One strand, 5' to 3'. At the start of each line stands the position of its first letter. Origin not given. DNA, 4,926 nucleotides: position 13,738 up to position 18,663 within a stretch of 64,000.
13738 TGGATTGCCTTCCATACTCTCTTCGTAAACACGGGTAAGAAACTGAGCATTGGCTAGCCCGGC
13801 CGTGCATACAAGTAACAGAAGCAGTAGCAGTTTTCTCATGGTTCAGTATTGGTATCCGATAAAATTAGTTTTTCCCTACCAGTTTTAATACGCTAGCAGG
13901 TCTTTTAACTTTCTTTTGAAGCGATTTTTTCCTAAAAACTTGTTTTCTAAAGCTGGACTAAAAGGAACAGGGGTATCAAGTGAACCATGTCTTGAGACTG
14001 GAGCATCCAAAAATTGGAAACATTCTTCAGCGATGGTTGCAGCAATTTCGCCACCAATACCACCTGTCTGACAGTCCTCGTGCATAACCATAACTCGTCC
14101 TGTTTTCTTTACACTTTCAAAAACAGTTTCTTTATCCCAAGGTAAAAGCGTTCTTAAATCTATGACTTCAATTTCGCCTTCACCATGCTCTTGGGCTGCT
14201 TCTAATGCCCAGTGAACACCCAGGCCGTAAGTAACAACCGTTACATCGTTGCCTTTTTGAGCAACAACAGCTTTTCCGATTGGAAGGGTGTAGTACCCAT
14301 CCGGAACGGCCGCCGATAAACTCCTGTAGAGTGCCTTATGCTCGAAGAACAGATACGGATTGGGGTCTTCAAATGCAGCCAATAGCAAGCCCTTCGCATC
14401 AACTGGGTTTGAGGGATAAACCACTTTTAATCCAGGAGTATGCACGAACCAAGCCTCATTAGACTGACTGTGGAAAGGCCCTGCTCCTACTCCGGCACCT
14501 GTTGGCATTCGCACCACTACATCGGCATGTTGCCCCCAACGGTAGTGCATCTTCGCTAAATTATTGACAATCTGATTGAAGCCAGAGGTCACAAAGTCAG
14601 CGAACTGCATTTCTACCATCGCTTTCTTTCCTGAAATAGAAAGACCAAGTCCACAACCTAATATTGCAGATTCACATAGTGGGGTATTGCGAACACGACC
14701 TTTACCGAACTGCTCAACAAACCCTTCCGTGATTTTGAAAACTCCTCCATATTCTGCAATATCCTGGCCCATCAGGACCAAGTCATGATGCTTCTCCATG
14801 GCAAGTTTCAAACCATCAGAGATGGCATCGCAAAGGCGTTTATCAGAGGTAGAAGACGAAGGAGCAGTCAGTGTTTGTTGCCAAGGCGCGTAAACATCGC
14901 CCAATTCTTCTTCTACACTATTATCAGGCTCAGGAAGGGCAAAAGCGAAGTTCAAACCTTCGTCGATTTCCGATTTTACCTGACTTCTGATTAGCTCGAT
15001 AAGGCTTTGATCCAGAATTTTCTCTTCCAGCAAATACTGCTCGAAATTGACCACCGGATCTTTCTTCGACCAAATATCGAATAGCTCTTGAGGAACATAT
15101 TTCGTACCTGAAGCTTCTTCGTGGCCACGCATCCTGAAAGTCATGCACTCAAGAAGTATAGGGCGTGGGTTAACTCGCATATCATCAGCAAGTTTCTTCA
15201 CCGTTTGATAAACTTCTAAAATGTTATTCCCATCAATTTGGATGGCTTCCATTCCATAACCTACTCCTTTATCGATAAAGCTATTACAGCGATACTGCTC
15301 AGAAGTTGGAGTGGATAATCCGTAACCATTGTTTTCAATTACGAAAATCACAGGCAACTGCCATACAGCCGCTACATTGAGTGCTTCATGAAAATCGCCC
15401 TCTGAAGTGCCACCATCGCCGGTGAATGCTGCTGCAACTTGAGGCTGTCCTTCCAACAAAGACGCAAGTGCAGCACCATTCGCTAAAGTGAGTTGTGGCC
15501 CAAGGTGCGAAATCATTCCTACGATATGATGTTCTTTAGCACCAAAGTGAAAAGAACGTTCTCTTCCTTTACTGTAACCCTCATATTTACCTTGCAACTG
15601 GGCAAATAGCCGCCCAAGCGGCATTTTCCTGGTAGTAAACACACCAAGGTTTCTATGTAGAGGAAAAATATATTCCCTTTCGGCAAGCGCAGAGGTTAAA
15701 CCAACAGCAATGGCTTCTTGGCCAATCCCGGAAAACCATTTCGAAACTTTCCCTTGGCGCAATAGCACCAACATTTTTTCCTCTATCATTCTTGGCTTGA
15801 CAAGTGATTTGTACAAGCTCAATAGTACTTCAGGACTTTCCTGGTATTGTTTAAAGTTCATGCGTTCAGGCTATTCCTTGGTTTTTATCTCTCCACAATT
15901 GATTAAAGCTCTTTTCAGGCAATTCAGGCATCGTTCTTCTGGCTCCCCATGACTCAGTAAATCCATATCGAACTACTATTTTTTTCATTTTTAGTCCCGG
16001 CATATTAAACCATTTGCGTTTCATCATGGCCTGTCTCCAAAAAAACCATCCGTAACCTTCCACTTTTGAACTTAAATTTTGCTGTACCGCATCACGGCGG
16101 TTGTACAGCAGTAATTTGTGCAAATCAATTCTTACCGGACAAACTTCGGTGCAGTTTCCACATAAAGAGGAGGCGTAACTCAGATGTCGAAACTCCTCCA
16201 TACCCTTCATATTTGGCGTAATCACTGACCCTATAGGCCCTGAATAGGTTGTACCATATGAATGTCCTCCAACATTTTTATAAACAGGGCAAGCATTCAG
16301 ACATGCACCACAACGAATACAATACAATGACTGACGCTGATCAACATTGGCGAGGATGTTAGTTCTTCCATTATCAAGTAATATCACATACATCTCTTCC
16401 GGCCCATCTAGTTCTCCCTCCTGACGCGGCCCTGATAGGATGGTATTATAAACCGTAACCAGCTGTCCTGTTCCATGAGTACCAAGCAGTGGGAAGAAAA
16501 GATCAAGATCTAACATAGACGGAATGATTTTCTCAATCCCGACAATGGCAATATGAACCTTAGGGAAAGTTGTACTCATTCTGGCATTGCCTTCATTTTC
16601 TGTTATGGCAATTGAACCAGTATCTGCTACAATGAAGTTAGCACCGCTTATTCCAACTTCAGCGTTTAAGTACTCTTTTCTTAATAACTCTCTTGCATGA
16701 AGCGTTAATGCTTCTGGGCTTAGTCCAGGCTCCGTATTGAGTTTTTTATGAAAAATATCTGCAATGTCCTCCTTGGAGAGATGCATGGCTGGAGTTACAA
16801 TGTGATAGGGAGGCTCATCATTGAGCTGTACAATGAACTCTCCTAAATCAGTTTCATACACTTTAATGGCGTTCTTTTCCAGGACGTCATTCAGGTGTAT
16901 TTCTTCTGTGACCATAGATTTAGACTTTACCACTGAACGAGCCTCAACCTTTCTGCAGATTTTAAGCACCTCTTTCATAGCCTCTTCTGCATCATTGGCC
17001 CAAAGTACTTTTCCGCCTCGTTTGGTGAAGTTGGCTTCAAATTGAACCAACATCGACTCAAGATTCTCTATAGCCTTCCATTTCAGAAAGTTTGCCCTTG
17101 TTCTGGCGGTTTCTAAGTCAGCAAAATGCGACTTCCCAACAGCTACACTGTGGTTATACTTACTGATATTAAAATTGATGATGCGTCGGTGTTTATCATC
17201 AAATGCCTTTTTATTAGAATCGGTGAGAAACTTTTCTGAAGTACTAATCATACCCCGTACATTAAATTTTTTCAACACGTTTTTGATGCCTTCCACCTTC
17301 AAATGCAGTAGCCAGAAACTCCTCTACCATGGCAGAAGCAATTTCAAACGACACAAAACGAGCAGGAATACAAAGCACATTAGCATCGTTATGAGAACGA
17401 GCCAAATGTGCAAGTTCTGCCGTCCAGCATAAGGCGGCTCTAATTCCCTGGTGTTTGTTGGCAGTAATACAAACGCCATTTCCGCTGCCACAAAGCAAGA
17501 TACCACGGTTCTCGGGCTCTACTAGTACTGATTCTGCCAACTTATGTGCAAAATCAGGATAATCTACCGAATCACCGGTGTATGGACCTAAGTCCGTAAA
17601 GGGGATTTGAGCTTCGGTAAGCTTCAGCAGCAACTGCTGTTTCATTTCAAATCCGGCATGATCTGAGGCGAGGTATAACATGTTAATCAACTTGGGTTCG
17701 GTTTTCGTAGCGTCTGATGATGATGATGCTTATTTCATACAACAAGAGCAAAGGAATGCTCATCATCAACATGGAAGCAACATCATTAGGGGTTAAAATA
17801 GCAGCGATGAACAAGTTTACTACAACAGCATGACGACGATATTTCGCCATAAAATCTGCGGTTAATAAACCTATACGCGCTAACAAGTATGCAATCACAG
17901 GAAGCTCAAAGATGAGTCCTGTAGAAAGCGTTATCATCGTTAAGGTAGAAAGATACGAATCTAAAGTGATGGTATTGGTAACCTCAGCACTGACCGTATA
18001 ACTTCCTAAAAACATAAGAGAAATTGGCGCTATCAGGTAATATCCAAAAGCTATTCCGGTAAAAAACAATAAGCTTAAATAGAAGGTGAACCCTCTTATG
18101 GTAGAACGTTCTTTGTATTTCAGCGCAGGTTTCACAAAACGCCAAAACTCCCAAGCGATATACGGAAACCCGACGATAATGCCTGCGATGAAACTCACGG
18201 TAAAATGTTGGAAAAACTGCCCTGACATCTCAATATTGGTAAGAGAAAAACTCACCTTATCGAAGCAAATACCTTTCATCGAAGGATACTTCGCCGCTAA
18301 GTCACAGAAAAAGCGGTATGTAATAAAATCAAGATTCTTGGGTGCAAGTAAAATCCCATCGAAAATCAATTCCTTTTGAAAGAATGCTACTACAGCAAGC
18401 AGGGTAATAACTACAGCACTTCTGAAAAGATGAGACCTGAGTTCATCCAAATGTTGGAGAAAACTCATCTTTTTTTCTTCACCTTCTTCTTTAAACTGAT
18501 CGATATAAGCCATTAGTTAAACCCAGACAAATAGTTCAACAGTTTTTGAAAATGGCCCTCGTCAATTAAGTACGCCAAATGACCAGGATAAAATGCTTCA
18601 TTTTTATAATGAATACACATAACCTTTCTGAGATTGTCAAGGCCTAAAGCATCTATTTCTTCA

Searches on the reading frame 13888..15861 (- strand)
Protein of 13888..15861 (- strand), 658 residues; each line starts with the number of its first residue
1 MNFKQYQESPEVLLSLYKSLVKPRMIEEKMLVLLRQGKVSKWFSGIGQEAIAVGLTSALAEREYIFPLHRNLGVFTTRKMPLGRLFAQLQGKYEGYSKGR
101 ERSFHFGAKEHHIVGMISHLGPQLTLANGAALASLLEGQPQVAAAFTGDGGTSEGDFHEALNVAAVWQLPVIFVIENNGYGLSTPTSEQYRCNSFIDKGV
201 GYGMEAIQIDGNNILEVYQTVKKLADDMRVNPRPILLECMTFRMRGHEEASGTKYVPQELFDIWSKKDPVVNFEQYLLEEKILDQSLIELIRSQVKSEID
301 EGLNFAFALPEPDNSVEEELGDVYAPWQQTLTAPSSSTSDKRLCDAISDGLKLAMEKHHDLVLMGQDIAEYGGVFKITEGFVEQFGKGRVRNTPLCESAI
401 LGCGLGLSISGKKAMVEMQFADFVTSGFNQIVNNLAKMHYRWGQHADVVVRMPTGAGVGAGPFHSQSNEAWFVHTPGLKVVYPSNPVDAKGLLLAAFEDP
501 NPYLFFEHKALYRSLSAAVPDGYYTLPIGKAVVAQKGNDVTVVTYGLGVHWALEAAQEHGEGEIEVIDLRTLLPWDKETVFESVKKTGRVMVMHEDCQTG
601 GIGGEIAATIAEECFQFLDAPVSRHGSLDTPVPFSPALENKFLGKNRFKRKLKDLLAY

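Call 47: search_protein_families(library=pfam, proteins=[window:13888-15861:-], max_evalue=0.00001)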
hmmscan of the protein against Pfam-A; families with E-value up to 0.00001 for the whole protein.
window:13888-15861:- (658 aa): 3 families
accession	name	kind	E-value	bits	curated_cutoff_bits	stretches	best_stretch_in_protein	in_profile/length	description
PF00676.26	E1_dh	-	7.6e-72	242.2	22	1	19-312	3-297/300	Dehydrogenase E1 component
PF02779.29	Transket_pyr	-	1.3e-35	123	27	1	345-513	7-173/174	Transketolase, pyrimidine binding domain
PF02780.25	Transketolase_C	-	7.1e-34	116.8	25.9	1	529-643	1-118/124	Transketolase, C-terminal domain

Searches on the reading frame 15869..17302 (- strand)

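Call 47: search_protein_families(library=pfam, proteins=[window:15869-17302:-], max_evalue=0.00001)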
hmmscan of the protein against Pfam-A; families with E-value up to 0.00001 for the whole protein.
window:15869-17302:- (478 aa): 7 families
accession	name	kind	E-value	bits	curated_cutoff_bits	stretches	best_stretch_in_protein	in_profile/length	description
PF02589.21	LUD_dom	-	4.9e-44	150.7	22.6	1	87-309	3-189/189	LUD domain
PF13183.11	Fer4_8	-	3.9e-14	53.4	27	1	326-392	3-68/68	4Fe-4S dicluster domain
PF13237.11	Fer4_10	-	8.6e-08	32.4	25.5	0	325-344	6-22/53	4Fe-4S dicluster domain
PF13534.11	Fer4_17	-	1.2e-06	29.4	22.2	1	328-393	2-61/61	4Fe-4S dicluster domain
PF13187.11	Fer4_9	-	2.6e-06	27.8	27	0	323-340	32-49/52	4Fe-4S dicluster domain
PF12838.12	Fer4_7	-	4.7e-06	27.4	27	0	328-391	2-51/52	4Fe-4S dicluster domain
PF00037.32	Fer4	-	4.9e-06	26.6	21.1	0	328-340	8-20/24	4Fe-4S binding domain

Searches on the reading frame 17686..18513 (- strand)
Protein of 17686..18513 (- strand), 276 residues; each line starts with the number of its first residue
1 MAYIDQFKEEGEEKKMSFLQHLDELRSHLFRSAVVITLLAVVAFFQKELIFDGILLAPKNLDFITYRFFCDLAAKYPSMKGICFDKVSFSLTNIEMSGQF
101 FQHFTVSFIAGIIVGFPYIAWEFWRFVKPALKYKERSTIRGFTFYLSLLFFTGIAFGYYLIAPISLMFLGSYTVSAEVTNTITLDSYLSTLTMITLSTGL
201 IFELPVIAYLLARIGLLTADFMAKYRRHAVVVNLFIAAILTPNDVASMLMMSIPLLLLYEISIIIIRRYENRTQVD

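Call 47: search_protein_families(library=pfam, proteins=[window:17686-18513:-], max_evalue=0.00001)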
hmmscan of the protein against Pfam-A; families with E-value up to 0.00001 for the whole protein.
window:17686-18513:- (276 aa): 1 family
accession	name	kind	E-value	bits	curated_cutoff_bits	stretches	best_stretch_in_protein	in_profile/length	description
PF00902.23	TatC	-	1.4e-61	208.3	25.1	1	20-254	1-208/208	Sec-independent protein translocase protein (TatC)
